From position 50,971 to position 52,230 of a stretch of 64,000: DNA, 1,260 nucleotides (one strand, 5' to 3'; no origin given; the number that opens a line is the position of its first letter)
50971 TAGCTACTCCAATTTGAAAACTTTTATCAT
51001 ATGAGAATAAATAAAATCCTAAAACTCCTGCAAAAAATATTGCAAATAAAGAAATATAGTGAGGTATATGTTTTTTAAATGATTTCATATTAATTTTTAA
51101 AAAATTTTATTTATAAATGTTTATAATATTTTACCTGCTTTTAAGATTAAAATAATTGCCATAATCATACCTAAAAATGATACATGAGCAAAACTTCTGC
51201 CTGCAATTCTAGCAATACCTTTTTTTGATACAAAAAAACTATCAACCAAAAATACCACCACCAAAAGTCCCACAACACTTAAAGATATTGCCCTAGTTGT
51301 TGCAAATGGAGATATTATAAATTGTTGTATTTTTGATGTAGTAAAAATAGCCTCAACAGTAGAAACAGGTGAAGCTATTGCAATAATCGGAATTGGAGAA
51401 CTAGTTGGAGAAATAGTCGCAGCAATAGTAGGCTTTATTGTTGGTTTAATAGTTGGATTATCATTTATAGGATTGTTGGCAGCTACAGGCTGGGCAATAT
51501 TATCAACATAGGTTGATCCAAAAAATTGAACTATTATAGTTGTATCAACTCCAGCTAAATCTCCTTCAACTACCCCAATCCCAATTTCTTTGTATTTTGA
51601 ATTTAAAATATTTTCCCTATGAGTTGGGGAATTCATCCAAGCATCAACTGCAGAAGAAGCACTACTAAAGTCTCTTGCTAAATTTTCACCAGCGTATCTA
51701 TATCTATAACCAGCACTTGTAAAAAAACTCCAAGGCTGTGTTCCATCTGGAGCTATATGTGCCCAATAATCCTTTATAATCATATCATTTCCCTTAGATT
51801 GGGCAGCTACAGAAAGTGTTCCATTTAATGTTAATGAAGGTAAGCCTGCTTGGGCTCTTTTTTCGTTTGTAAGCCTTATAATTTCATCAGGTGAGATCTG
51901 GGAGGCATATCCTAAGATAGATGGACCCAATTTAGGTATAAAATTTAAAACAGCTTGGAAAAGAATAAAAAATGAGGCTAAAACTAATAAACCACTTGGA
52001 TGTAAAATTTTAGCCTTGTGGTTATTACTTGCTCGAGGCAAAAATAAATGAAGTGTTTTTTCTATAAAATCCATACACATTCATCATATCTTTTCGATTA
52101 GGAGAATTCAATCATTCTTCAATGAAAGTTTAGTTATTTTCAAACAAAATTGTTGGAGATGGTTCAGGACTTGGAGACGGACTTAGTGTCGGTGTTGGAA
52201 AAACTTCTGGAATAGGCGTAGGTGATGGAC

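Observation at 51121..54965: SipW-LTD signal peptidase next to a SipW-cognate TasA/camelysin-like secreted protein, flanked by two CAP-domain proteins: a candidate secreted fibre or adhesin module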

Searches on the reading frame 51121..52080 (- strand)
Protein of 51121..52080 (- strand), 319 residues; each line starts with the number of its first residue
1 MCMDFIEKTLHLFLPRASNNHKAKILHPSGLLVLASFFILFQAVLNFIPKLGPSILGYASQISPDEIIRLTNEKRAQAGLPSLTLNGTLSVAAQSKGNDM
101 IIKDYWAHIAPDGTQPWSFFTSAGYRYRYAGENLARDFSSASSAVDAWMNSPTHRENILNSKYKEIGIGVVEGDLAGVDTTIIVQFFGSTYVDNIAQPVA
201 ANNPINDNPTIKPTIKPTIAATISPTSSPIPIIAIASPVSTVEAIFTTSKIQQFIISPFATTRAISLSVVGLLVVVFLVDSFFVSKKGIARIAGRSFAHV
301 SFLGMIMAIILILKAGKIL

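Call 3: search_protein_families(library=pfam, proteins=[window:51121-52080:-], max_evalue=0.01)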
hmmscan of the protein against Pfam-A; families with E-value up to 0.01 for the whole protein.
window:51121-52080:- (319 aa): 1 family
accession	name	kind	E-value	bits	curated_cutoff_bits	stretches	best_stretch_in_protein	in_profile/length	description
PF00188.32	CAP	-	4.1e-20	73.2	21.1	1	69-174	2-106/117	Cysteine-rich secretory protein family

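Call 4: search_protein_families(library=ncbifam, proteins=[window:51121-52080:-], max_evalue=0.01)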
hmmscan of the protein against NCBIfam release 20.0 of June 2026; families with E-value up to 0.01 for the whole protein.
window:51121-52080:- (319 aa): 2 families
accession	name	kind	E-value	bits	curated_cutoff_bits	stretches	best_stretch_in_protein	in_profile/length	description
TIGR02909.1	spore_YkwD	subfamily_domain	6.3e-33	113.4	171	1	65-186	6-124/127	uncharacterized protein, YkwD family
NF052539.1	DivAsocLipDalA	equivalog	1.5e-16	60.7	200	1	71-172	55-156/169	divisome-associated lipoprotein DalA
